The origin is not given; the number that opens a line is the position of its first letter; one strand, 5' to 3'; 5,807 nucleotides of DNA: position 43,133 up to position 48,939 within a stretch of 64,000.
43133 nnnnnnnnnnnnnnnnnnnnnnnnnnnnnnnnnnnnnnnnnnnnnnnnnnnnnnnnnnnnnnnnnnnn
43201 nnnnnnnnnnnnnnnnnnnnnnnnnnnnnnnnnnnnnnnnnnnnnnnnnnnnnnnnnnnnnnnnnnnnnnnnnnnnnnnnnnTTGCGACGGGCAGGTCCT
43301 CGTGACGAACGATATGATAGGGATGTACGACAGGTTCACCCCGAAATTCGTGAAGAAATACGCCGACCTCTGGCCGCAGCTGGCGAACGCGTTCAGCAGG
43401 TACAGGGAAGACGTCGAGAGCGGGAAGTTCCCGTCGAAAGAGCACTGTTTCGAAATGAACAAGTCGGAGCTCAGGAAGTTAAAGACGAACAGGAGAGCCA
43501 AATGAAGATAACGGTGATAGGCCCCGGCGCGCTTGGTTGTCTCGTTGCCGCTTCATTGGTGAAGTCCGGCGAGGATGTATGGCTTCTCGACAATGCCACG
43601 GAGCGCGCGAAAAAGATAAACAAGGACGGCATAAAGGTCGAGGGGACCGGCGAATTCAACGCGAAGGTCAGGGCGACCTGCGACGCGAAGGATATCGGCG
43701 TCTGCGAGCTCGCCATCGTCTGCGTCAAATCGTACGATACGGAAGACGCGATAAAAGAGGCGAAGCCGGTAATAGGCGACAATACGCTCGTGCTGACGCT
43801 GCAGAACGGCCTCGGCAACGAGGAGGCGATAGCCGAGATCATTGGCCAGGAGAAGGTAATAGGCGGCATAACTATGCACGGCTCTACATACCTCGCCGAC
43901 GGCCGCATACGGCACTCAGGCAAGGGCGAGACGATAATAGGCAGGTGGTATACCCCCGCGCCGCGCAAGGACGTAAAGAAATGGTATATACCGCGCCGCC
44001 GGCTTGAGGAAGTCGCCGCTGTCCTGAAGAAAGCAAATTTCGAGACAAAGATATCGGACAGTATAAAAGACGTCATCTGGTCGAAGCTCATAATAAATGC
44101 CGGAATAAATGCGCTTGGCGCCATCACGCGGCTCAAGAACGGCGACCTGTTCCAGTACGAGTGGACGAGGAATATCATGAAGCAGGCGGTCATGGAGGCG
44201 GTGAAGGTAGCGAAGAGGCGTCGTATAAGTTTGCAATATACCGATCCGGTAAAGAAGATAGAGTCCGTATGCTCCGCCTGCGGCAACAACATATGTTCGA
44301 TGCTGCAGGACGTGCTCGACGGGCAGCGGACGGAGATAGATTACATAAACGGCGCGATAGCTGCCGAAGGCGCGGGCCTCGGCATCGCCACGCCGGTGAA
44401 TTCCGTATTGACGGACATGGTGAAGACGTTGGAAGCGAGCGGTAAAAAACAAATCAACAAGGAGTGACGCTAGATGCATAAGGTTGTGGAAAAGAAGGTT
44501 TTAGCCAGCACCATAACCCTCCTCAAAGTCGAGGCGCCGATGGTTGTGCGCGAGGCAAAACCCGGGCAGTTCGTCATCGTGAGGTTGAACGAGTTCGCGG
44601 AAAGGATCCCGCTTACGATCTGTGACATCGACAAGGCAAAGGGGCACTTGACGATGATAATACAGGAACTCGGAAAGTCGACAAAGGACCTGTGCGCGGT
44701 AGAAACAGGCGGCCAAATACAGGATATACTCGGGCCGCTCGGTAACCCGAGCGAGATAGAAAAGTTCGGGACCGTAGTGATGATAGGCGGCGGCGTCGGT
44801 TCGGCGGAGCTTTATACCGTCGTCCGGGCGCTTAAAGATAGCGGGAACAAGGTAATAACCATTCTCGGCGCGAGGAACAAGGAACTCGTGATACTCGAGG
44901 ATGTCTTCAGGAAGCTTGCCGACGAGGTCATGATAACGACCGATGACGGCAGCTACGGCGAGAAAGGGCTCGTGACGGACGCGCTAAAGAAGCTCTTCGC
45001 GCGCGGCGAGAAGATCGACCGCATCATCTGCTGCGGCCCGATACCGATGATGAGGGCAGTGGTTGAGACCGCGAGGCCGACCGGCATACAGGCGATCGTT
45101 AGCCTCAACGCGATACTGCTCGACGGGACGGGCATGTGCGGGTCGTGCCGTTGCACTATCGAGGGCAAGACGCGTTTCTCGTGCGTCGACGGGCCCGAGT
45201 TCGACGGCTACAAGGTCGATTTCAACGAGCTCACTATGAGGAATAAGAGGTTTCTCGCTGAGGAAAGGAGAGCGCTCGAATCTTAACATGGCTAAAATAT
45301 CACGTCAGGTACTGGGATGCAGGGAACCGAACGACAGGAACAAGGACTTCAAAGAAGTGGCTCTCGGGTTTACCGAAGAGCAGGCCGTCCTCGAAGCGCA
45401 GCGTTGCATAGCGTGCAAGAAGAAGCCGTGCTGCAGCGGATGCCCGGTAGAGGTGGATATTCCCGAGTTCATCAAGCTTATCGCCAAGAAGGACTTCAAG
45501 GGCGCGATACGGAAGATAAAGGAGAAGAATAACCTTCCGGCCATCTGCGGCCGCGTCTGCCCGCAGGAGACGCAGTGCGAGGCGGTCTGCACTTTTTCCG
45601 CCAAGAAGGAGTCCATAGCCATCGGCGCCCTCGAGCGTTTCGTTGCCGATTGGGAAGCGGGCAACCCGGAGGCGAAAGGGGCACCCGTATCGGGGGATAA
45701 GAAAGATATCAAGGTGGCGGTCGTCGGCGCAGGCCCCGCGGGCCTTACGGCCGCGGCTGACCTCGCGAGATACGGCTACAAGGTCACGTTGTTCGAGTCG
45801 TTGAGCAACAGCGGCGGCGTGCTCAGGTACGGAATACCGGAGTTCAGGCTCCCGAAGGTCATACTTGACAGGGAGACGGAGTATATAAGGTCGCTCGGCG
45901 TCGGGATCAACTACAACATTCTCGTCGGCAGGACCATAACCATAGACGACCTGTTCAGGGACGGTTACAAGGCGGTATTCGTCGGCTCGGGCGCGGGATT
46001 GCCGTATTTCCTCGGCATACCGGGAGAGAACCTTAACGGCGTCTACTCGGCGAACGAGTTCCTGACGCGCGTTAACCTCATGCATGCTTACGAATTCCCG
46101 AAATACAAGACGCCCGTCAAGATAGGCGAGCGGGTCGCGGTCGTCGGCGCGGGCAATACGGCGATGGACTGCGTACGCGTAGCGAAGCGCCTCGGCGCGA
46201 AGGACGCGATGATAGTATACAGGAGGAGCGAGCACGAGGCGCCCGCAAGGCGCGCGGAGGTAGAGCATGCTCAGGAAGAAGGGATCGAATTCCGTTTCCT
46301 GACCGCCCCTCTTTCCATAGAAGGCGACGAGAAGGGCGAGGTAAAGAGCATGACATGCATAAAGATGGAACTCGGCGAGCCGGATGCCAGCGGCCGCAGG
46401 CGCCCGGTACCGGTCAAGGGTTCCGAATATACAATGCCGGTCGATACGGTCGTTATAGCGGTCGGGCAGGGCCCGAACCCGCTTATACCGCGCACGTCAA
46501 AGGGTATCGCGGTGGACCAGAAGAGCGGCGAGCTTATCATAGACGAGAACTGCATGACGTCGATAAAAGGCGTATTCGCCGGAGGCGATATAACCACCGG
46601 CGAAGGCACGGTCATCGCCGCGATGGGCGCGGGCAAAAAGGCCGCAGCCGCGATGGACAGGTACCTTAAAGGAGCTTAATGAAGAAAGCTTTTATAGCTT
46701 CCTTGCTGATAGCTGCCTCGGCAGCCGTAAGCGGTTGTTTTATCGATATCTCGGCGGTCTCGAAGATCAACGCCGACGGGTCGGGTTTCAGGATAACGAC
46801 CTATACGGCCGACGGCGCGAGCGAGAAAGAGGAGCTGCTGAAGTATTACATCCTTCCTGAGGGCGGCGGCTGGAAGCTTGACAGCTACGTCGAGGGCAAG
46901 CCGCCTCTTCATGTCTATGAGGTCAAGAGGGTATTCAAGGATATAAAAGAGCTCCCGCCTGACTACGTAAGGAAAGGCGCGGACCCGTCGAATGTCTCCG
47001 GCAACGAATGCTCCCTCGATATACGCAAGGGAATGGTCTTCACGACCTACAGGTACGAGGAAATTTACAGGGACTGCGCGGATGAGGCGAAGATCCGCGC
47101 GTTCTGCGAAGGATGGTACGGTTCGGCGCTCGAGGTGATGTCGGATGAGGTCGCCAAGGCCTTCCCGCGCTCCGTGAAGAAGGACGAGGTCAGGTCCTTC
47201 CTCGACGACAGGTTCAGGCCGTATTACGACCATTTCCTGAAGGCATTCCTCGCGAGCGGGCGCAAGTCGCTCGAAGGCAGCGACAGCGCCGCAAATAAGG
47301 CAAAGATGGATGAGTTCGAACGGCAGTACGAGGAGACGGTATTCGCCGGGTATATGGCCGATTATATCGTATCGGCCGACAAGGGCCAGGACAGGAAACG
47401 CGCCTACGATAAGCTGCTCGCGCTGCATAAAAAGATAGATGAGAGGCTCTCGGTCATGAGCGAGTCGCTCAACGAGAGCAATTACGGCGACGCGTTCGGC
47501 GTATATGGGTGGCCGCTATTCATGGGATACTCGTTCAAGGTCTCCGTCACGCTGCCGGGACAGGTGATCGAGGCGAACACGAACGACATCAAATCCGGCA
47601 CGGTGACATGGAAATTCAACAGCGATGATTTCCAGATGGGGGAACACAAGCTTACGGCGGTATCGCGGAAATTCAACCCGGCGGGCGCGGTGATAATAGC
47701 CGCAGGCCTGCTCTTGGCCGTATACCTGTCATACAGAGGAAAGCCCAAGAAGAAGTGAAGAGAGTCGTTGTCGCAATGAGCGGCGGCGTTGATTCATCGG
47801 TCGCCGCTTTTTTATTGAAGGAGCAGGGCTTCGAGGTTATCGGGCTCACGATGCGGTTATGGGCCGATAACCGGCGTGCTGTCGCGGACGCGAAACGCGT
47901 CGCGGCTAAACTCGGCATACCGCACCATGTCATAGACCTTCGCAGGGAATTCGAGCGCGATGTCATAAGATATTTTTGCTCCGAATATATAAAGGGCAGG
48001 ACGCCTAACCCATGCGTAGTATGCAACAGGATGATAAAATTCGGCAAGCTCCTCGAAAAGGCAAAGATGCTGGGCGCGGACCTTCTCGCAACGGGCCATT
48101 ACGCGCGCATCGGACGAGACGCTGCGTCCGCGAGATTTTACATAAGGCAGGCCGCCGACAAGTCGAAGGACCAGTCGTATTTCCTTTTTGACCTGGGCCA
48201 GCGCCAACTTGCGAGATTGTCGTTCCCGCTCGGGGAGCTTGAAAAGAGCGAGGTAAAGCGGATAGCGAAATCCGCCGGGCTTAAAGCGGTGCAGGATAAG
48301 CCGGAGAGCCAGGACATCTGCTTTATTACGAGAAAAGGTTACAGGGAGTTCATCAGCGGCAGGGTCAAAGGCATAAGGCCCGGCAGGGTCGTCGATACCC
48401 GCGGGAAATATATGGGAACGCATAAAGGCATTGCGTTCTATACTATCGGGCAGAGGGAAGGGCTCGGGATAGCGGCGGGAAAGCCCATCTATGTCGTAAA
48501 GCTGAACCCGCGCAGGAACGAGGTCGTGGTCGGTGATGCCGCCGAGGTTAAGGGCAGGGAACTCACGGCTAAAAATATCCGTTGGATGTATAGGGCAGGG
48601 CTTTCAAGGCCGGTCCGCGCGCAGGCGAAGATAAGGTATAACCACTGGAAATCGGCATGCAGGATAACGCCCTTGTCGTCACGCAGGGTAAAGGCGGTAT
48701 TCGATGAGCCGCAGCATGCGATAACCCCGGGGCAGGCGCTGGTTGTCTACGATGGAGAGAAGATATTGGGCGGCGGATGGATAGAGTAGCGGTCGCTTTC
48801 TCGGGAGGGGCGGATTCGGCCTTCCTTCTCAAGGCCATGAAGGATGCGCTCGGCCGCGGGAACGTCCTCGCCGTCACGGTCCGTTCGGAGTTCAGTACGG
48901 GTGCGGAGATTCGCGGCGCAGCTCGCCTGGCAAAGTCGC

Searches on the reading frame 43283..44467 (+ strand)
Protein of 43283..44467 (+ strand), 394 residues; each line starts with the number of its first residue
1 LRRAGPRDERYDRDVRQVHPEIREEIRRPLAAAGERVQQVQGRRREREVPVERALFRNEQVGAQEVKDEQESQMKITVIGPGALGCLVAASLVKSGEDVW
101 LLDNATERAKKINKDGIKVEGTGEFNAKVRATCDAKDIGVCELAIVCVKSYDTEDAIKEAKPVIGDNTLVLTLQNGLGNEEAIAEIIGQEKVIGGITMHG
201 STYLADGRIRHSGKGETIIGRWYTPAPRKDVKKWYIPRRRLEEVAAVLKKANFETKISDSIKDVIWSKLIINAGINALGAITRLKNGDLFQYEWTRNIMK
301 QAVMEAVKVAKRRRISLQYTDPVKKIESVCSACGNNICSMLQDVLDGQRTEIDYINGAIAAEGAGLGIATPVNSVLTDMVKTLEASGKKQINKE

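Call 85: search_protein_families(library=pfam, proteins=[window:43283-44467:+], max_evalue=0.00001)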
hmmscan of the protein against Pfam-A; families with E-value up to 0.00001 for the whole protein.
window:43283-44467:+ (394 aa): 3 families
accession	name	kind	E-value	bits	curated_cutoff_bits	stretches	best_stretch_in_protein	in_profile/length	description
PF02558.23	ApbA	-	2.1e-43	148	22.2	1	76-222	1-148/150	Ketopantoate reductase PanE/ApbA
PF08546.17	ApbA_C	-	1.5e-34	119.4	22.7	1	261-384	2-125/125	Ketopantoate reductase PanE/ApbA C terminal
PF01210.29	NAD_Gly3P_dh_N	-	1.9e-07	31.6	23.1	1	75-188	1-119/158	NAD-dependent glycerol-3-phosphate dehydrogenase N-terminus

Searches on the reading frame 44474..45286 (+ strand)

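Call 38: search_protein_families(library=pfam, proteins=[window:44474-45286:+], max_evalue=0.001)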
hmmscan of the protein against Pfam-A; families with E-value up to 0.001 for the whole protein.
window:44474-45286:+ (270 aa): 2 families
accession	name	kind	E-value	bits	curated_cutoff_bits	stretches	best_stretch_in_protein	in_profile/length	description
PF10418.14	DHODB_Fe-S_bind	-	5e-11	42.6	23.9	1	213-248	2-40/41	Iron-sulfur cluster binding domain of dihydroorotate dehydrogenase B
PF00175.26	NAD_binding_1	-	5e-08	34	22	1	103-197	1-108/109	Oxidoreductase NAD-binding domain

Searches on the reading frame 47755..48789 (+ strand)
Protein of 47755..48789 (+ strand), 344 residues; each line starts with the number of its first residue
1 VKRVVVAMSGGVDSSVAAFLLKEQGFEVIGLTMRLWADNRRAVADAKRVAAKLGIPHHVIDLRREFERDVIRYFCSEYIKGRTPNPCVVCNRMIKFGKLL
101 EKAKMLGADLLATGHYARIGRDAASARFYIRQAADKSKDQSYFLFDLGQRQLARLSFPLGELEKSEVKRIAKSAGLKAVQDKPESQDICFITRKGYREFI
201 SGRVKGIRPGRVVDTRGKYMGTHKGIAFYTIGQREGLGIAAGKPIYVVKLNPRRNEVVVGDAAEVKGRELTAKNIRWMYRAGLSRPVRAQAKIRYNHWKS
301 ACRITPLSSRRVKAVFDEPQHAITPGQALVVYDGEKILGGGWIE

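Call 85: search_protein_families(library=pfam, proteins=[window:47755-48789:+], max_evalue=0.00001)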
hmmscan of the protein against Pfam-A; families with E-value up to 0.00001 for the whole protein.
window:47755-48789:+ (344 aa): 7 families
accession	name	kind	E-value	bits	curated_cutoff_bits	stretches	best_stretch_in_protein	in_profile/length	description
PF03054.22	tRNA_Me_trans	-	2.6e-72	243.2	20.6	1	2-192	1-201/202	tRNA methyl transferase HUP domain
PF20258.4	tRNA_Me_trans_C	-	1.6e-19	70.5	20.6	1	268-343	2-77/77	Aminomethyltransferase beta-barrel domain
PF20259.3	tRNA_Me_trans_M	-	1.8e-18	66.3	27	1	199-261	3-66/66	tRNA methyl transferase PRC-barrel domain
PF06508.19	QueC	-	6.8e-09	36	22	1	4-63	2-61/210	Queuosine biosynthesis protein QueC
PF00764.25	Arginosuc_synth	-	3.7e-08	34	27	1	3-73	1-72/162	Arginosuccinate synthase N-terminal HUP domain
PF02540.23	NAD_synthase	-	1e-07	31.8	21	1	2-64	19-83/242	NAD synthase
PF24167.1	DUF7411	-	6.3e-07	29.6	28.7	1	4-72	3-68/194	Family of unknown function (DUF7411)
